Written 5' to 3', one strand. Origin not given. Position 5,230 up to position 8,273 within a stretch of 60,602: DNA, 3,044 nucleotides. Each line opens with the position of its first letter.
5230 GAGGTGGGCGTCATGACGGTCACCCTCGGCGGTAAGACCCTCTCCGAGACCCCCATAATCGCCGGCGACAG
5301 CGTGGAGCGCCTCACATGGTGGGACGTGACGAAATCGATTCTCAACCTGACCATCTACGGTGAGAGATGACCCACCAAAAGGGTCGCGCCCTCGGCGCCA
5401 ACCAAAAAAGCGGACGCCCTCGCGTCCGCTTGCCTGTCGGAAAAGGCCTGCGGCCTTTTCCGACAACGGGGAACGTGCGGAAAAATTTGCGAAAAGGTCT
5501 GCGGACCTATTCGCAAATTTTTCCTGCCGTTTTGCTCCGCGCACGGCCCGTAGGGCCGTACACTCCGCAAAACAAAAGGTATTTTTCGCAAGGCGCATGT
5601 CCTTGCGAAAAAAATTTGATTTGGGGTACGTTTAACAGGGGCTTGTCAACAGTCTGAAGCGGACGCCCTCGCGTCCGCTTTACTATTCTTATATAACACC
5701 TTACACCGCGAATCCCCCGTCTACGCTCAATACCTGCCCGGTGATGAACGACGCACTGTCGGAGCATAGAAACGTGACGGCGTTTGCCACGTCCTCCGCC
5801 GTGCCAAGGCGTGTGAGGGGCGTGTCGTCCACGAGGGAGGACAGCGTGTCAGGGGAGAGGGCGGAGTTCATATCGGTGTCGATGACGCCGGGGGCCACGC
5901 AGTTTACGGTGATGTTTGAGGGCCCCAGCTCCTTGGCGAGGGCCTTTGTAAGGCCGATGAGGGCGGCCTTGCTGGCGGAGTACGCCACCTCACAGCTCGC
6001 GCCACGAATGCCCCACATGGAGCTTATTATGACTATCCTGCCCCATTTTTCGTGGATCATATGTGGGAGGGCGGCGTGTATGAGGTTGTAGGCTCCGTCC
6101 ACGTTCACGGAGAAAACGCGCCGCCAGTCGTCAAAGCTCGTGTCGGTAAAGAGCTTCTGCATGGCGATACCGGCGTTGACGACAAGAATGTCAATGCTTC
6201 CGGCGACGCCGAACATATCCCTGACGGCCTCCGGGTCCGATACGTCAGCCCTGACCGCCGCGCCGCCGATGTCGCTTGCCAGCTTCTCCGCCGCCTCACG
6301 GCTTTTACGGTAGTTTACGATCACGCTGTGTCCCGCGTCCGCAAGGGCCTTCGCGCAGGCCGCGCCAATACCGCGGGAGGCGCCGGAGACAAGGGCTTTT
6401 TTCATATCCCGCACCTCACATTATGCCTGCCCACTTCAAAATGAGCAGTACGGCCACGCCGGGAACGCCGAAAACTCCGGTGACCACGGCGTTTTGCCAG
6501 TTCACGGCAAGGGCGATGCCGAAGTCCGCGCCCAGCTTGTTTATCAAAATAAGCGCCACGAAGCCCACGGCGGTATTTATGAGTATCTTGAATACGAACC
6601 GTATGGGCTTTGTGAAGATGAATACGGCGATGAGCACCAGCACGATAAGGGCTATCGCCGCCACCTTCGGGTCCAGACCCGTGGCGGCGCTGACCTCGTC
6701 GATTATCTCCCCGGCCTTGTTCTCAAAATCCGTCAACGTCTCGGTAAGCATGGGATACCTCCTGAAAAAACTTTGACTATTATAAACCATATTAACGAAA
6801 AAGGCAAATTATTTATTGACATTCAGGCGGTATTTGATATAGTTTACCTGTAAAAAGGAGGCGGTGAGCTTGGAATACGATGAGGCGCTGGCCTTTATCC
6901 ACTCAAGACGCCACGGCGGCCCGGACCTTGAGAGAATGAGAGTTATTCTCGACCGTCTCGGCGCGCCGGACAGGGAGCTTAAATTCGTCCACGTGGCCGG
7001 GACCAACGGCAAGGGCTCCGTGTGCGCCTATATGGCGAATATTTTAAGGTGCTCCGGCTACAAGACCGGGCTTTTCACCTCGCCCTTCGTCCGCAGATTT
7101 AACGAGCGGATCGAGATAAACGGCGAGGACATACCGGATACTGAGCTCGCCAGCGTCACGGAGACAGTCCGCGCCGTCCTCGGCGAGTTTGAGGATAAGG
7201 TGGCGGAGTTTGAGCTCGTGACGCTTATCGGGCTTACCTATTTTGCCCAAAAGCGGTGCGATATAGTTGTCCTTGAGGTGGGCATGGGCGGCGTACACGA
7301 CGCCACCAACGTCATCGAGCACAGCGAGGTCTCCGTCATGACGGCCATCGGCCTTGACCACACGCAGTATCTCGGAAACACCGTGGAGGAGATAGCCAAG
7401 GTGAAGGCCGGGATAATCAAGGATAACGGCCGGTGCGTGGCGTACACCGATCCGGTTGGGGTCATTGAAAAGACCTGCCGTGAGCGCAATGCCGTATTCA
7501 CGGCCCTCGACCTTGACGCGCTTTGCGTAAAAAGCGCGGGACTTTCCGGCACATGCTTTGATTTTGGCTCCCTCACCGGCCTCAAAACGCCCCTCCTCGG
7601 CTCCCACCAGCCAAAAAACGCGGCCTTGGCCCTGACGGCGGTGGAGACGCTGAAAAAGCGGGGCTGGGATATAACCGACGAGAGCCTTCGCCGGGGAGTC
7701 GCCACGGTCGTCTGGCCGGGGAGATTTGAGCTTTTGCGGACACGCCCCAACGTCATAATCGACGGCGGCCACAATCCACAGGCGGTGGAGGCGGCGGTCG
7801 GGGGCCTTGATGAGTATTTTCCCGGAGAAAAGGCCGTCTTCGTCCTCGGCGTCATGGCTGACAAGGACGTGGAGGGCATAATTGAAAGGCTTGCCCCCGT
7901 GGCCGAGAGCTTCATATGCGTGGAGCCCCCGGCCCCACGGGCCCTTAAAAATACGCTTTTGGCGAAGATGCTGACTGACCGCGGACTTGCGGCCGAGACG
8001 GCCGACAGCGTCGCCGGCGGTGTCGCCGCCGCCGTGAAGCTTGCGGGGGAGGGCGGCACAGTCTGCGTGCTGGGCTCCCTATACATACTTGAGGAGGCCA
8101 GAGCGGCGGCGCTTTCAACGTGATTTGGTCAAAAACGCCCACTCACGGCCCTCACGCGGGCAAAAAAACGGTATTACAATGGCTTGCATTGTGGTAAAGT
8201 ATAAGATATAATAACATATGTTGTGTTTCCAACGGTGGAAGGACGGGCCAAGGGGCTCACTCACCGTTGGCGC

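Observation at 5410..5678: Four-hairpin non-coding element inserted in a bidirectional terminator and flanked by a perfect 20-nt duplication of that terminator (copy B)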

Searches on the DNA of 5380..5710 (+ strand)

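Call 67: search_dna_similar(query=window:5430-5658:+, collection=plasmids, mode=distant, max_evalue=0.01, max_rows=15)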
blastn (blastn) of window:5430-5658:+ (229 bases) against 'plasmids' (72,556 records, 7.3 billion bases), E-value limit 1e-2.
No match.

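Call 68: search_rna_families(source=window, start=5380, end=5710, threshold=evalue, max_evalue=10)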
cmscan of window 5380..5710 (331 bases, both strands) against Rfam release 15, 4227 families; matches with E-value up to 10: 10.
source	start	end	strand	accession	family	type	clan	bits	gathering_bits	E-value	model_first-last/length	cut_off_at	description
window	5480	5522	-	RF03681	mir-1295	Gene; miRNA;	-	26.3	100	0.0055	1-78/78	no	mir-1295 microRNA precursor family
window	5479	5525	+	RF03681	mir-1295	Gene; miRNA;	-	23.7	100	0.026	1-78/78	no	mir-1295 microRNA precursor family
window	5478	5524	-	RF03485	mir-4000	Gene; miRNA;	-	16.9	58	0.92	1-54/54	no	mir-4000 microRNA precursor family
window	5466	5543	+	RF03151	cyano-S1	Cis-reg; leader;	-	16.7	39.9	1.2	1-81/81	no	Cyanobacterial ribosomal protein S1 leader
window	5528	5574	-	RF00718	mir-431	Gene; miRNA;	-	16.7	70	3.3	1-86/86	no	mir-431 microRNA precursor family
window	5479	5525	+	RF03485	mir-4000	Gene; miRNA;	-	15.7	58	1.9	1-54/54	no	mir-4000 microRNA precursor family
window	5447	5536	-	RF03151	cyano-S1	Cis-reg; leader;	-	15.7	39.9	2.4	1-81/81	no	Cyanobacterial ribosomal protein S1 leader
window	5380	5474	+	RF02809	RsmW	Gene; sRNA;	CL00106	14.3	52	3.5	31-124/124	5'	RsmW RNA family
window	5608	5680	-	RF02651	SorY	Gene; sRNA;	-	12.9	111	3.7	1-83/83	no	Singlet oxygen resistance RNA Y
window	5380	5483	-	RF02342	ar7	Gene; sRNA;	-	11.8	60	4.3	1-125/145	3'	Alphaproteobacterial sRNA ar7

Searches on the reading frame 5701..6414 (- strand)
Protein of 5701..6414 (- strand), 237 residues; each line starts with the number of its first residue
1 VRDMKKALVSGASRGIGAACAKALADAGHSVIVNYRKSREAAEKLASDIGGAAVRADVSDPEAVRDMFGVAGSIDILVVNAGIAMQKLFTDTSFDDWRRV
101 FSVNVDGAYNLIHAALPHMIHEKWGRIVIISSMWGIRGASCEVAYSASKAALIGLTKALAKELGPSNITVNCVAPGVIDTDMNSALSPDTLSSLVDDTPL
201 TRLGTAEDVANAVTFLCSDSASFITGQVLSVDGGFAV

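Call 17: find_encoding_contigs(protein=window:5701-6414:-, flank=6000, max_places=10)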
Protein window:5701-6414:- (237 aa): no gene with exactly this product is on record in the collection.

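Call 58: find_encoding_contigs(protein=window:5701-6405:-, flank=4000, max_places=10)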
Protein window:5701-6405:- (234 aa): 2 contigs read that carry it; 2 places shown.
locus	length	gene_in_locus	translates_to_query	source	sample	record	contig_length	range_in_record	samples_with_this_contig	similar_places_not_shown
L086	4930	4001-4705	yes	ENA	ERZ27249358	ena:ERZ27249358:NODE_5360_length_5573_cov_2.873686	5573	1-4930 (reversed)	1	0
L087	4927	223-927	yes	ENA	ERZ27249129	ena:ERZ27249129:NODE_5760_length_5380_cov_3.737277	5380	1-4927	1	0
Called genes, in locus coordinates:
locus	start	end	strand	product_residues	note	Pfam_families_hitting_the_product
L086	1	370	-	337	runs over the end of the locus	?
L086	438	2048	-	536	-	PF01656:CbiA (weak), PF06418:CTP_synth_N, PF00117:GATase, PF07722:Peptidase_C26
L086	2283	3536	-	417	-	PF08245:Mur_ligase_M, PF02875:Mur_ligase_C, PF27239:FOL3_C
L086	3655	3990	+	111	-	PF07441:BofA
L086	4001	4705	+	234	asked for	PF00106:adh_short, PF01370:Epimerase, PF08659:KR, PF13460:NAD_binding_10 (weak), PF13561:adh_short_C2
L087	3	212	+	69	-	?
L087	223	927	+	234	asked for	PF00106:adh_short, PF01370:Epimerase, PF08659:KR, PF13460:NAD_binding_10 (weak), PF13561:adh_short_C2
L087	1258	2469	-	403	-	PF00768:Peptidase_S11, PF13354:Beta-lactamase2, PF00144:Beta-lactamase (weak), PF07943:PBP5_C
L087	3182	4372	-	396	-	-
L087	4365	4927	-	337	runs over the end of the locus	?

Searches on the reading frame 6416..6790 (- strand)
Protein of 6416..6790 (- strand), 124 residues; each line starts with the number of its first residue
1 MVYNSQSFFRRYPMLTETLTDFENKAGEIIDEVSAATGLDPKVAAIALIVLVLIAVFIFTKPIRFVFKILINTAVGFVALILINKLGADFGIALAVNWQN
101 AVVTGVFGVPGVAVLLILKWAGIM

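Call 72: search_protein_families(library=pfam, proteins=[window:6416-6790:-], max_evalue=0.00001)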
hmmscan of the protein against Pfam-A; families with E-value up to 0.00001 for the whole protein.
window:6416-6790:- (124 aa): 1 family
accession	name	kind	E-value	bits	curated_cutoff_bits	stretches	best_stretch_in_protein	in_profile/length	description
PF07441.16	BofA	-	7.4e-17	61.7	26.1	1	48-120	2-74/75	SigmaK-factor processing regulatory protein BofA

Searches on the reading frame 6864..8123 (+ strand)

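Call 72: search_protein_families(library=pfam, proteins=[window:6864-8123:+], max_evalue=0.00001)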
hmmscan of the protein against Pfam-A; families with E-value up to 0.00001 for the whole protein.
window:6864-8123:+ (419 aa): 2 families
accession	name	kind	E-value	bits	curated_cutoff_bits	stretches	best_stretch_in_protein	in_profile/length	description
PF02875.26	Mur_ligase_C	-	3.2e-21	76.9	28.4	1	286-405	1-126/127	Mur ligase, glutamate ligase domain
PF08245.18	Mur_ligase_M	-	5.7e-13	49.7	24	1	44-259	1-199/200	Mur ligase middle domain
